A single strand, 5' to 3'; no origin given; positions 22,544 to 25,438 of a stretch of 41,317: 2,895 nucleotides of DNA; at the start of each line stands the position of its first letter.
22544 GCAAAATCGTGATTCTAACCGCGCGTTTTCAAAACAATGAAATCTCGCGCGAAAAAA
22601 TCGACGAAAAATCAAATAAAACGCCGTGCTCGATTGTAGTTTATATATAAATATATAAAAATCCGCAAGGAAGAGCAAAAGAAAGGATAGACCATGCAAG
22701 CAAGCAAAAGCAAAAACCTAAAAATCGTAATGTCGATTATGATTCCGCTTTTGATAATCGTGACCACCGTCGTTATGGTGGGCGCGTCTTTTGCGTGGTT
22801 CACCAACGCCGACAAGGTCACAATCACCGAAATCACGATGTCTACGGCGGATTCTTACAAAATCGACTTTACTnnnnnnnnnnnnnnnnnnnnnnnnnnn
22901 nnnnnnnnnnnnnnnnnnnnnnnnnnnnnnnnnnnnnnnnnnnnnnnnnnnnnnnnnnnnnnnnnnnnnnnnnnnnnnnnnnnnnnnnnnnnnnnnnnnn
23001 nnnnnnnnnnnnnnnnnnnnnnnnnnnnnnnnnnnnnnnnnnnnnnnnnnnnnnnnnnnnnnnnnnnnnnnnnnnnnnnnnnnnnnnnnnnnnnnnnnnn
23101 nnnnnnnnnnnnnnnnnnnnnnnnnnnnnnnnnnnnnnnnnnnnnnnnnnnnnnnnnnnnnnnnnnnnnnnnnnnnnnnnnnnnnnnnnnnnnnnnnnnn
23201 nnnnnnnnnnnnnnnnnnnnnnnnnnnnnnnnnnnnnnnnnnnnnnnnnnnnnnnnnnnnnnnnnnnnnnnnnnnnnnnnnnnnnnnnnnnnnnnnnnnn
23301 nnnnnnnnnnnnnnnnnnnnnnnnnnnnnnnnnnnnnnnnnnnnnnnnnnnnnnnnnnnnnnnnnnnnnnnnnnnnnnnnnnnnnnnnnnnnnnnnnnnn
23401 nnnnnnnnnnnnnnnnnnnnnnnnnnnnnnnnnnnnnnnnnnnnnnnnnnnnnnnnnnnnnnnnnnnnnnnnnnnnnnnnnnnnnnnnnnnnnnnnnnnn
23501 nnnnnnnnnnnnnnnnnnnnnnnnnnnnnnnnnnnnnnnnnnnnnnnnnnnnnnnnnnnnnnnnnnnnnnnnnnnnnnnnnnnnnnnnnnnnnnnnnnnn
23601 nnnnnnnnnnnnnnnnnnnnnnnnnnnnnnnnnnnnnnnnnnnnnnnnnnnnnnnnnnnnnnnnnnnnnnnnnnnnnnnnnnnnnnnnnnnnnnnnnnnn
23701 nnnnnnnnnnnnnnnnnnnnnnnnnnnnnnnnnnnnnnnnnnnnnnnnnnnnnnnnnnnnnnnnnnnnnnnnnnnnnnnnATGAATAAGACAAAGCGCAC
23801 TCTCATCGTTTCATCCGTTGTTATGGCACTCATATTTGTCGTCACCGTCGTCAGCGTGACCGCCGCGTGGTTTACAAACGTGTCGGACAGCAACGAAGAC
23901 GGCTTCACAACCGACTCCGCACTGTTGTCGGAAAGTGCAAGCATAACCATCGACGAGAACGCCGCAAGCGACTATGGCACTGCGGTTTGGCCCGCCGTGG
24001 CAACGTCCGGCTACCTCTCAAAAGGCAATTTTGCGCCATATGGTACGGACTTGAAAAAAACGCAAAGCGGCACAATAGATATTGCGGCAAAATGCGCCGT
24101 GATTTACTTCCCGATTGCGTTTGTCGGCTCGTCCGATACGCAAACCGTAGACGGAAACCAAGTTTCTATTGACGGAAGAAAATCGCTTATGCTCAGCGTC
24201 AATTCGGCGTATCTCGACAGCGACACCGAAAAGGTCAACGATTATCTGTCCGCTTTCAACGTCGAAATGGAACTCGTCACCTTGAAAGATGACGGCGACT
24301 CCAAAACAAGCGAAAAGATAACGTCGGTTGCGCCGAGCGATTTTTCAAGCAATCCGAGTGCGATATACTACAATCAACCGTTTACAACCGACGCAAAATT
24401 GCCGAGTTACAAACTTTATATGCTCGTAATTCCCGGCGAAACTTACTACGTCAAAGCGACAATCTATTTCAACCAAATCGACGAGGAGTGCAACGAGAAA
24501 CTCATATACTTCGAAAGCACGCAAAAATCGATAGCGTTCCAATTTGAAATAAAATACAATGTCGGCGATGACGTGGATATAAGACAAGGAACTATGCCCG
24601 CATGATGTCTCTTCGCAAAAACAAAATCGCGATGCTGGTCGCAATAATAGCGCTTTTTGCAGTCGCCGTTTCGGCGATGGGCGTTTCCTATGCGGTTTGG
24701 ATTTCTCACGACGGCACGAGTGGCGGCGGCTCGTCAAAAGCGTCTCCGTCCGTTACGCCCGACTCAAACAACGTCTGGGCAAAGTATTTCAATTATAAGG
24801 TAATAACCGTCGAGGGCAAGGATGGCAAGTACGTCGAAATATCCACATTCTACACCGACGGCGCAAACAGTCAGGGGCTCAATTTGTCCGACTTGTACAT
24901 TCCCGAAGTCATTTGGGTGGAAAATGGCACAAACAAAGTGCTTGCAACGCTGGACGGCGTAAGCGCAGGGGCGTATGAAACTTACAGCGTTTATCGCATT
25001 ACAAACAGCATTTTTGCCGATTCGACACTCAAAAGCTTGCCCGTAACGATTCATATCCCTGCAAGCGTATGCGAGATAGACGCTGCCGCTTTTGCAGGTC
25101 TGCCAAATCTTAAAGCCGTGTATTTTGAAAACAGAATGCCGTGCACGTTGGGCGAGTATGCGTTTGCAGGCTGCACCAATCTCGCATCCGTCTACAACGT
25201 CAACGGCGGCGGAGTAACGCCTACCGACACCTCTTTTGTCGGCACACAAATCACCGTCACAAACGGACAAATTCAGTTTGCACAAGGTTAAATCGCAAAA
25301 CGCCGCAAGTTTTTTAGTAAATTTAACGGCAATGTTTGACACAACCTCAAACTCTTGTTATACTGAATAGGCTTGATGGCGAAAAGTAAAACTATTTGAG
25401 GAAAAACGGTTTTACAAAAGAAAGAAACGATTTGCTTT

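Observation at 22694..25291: Three-gene operon of N-terminally anchored proteins with AWFTN (SipW/TasA-type) motifs directly downstream of the giant adhesin: a candidate uncharacterised surface-fibre or adhesin-accessory system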

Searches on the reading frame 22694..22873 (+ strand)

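Call 26: search_protein_families(library=ncbifam, proteins=[window:22694-22873:+], max_evalue=10)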
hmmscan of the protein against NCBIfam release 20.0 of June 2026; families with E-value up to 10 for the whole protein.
seq(60 aa): 4 families
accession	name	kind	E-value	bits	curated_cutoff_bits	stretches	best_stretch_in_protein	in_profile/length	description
NF041739.1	ArtH_Nterm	subfamily_domain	0.011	15.4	55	1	12-28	35-51/61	archaeosortase H N-terminal-like domain-containing protein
NF005826.1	PRK07718.1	equivalog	0.029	14.3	140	1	5-55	3-54/143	flagellar basal body-associated protein FliL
TIGR04088.1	cognate_SipW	domain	0.056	13.6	19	1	20-51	3-33/34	SipW-dependent-type signal peptide-containing protein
NF045993.1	MAG0130_MAG3770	subfamily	0.057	13.3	85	1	2-44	12-52/140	MAG0130/MAG3770 family membrane protein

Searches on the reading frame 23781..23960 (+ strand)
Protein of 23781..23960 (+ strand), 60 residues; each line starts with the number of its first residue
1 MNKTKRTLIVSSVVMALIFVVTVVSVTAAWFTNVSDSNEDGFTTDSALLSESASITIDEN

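Call 26: search_protein_families(library=ncbifam, proteins=[window:23781-23960:+], max_evalue=10)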
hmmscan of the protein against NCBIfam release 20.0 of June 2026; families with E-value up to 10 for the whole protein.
seq(60 aa): 3 families
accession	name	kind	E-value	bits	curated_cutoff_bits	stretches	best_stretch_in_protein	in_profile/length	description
NF007968.0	PRK10692.1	equivalog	0.036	14.6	108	1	3-50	2-49/91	stress-induced protein YchH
NF053819.1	EF0750_LPXTG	subfamily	0.055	14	47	1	1-45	1-43/105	EF2685/EF0750 family sortase-dependent surface protein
NF040661.1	Osc7112_2153fam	equivalog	0.26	11.8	50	1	5-30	2-27/75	Osc7112_2153 family protein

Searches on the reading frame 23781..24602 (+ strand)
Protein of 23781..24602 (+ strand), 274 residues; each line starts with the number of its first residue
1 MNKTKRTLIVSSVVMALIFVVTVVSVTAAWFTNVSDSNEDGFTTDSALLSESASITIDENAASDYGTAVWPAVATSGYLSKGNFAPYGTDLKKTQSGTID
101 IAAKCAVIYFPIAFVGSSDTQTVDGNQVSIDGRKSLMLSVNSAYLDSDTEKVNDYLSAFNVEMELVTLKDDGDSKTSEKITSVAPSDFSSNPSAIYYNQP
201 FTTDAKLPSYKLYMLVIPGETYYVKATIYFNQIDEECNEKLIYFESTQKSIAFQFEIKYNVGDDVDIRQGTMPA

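Call 3: search_protein_families(library=ncbifam, proteins=[window:23781-24602:+], max_evalue=1)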
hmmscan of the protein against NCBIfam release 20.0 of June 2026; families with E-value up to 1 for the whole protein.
window:23781-24602:+ (274 aa): 0 families

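Call 4: search_protein_families(library=pfam, proteins=[window:23781-24602:+], max_evalue=1)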
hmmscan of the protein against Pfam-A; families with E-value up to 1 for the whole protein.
window:23781-24602:+ (274 aa): 0 families

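Call 7: find_homologous_proteins(query=window:23781-24602:+)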
Query window:23781-24602:+ (274 aa): 300 proteins with E <= 0.001 among 1224 candidates; the best 120 are listed.
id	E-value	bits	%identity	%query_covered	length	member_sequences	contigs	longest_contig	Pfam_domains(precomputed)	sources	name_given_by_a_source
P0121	7.9e-166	568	96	100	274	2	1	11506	-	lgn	-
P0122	1.2e-149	515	91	100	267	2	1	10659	-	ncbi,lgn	-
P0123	6.0e-146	502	88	100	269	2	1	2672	-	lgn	-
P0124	4.9e-130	450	79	100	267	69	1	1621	-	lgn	-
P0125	1.5e-129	449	79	100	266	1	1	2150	-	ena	-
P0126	1.1e-128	446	79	100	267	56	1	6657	-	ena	-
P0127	2.3e-128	445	78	100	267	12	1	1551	-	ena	-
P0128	2.4e-128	445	79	100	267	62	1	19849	-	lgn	-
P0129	1.2e-127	443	79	100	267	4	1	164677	-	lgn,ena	-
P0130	1.2e-127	442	78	100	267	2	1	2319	-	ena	-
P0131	2.3e-102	360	66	100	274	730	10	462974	-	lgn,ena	-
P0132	7.2e-102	358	65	100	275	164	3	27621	-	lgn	-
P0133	3.3e-95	336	60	100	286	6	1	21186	-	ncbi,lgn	-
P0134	8.2e-95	335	63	100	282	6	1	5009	-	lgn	-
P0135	3.4e-92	326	61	99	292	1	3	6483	-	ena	-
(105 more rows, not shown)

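Call 24: search_solved_structures(query=A2, max_evalue=10)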
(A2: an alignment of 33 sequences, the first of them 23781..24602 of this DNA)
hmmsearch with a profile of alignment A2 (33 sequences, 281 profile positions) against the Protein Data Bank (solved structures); distinct sequences matched with E-value up to 10: 1.
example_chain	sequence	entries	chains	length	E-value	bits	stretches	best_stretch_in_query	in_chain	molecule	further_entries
9ijj_h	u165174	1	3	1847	0.94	11.8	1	83-122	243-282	Cilia- and flagella-associated protein 65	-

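Call 37: predict_structure(alignment_id=A3)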
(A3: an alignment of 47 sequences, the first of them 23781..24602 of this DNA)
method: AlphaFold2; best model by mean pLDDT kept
length: 274 residues; sequences in the alignment: 47
mean_pLDDT: 75.8   pTM: 0.74
mean pLDDT of the five models: 75.8, 74.2, 73.2, 73.2, 72.0
residues with pLDDT >= 90: 114; 70-90: 76; 50-70: 27; < 50: 57
segments of 3 or more residues with pLDDT < 50: 1-50, 60-66
pLDDT, mean of each block of 10 residues (from residue 1): 42 43 30 31 38 57 49 92 92 93 85 87 92 93 77 87 88 74 91 93 90 94 90 88 68 86 90 92
secondary structure, 60 per line:
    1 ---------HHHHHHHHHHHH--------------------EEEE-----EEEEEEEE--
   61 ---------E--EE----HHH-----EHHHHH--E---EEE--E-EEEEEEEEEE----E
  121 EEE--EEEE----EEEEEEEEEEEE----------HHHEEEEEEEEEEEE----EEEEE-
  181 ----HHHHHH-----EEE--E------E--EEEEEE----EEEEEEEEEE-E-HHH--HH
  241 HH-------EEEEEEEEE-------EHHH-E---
elements in order: H10-21 E42-45 E51-58 H88-92 E99-101 E106-115 E120-123 E126-129 E134-145 E159-170 E175-179 H185-190 E196-198 E211-216 E221-230 H239-242 E250-258

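Call 42: fold_search(model_id=the predicted structure, library=pdb)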
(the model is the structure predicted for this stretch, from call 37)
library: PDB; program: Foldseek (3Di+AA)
matches with E <= 10: 1008; with E <= 0.001: 0
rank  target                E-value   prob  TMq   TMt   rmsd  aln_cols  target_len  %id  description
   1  3vn4_A                1.6e-02  0.25  0.16  0.13  19.4       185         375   11  Crystal structure of the exosite-containing fragment of human ADAMTS13 (P475S mutant) (released 2012-12-26)
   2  3ghn_A                1.7e-02  0.25  0.17  0.14  18.9       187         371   13  Crystal structure of the exosite-containing fragment of human ADAMTS13 (form-2) (released 2009-10-27)
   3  6qig_A                2.8e-02  0.20  0.16  0.09  19.5       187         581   12  Metalloproteinase (released 2019-09-04)
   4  7ueg_A                3.2e-02  0.23  0.19  0.25  19.7       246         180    8  Cryo-EM of bundling pili from Pyrobaculum calidifontis (released 2022-06-29)
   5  8tzs                  3.2e-02  0.20  0.18  0.12  17.2       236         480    9  Structure of human WLS (released 2023-10-18)
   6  8zkk_O                4.9e-02  0.18  0.15  0.10  13.5       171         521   12  Portal-tail of Vibrio cholerae typing phage mature VP1 (released 2024-08-14)
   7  3ghm_A                6.5e-02  0.16  0.16  0.13  19.1       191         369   11  Crystal structure of the exosite-containing fragment of human ADAMTS13 (form-1) (released 2009-10-27)
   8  4bz4_A                9.0e-02  0.16  0.20  0.25  15.5       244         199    9  CorA is a surface-associated copper-binding protein important in Methylomicrobium album BG8 copper acquisition (released 2014-02-19)
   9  4bz4_B                9.0e-02  0.16  0.21  0.25  14.9       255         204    9  CorA is a surface-associated copper-binding protein important in Methylomicrobium album BG8 copper acquisition (released 2014-02-19)
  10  1ajo_B                9.5e-02  0.13  0.14  0.17  18.5       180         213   10  CIRCULARLY PERMUTED (1-3,1-4)-BETA-D-GLUCAN 4-GLUCANOHYDROLASE CPA16M-127 (released 1998-05-06)
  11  2qbx_A                9.5e-02  0.12  0.16  0.21  17.6       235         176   10  EphB2/SNEW Antagonistic Peptide Complex (released 2007-11-06)
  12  4bz4_D                1.1e-01  0.20  0.22  0.28  14.8       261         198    7  CorA is a surface-associated copper-binding protein important in Methylomicrobium album BG8 copper acquisition (released 2014-02-19)
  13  1ajo_A                1.2e-01  0.10  0.15  0.18  20.6       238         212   10  CIRCULARLY PERMUTED (1-3,1-4)-BETA-D-GLUCAN 4-GLUCANOHYDROLASE CPA16M-127 (released 1998-05-06)
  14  5of1_B                1.4e-01  0.28  0.24  0.31  11.1       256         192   13  The structural versatility of TasA in B. subtilis biofilm formation (released 2018-03-21)
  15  7drt_B                1.6e-01  0.12  0.20  0.13  15.2       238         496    8  Human Wntless in complex with Wnt3a (released 2021-07-14)
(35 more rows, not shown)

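Call 79: search_protein_families(library=phrogs, proteins=[window:23781-24602:+], max_evalue=0.001)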
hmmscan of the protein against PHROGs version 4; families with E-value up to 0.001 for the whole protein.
window:23781-24602:+ (274 aa): 0 families

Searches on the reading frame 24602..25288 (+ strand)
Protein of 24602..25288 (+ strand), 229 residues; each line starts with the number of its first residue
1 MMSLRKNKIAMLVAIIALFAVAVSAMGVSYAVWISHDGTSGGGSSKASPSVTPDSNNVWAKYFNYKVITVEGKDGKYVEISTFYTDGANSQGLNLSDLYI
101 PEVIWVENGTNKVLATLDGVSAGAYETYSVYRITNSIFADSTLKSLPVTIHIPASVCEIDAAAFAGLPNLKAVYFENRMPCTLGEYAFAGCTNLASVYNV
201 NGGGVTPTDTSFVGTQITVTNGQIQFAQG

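Call 3: search_protein_families(library=ncbifam, proteins=[window:24602-25288:+], max_evalue=1)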
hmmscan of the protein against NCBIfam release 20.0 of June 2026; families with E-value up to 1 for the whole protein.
window:24602-25288:+ (229 aa): 0 families

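Call 4: search_protein_families(library=pfam, proteins=[window:24602-25288:+], max_evalue=1)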
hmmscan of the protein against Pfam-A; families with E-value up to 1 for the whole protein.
window:24602-25288:+ (229 aa): 1 family
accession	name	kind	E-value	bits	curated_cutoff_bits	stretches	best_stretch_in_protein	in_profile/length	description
PF13306.12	LRR_5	-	3.4e-07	30.6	27.7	1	129-198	21-85/127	BspA type Leucine rich repeat region (6 copies)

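Call 79: search_protein_families(library=phrogs, proteins=[window:24602-25288:+], max_evalue=0.001)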
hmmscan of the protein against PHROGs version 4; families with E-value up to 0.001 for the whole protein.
window:24602-25288:+ (229 aa): 0 families
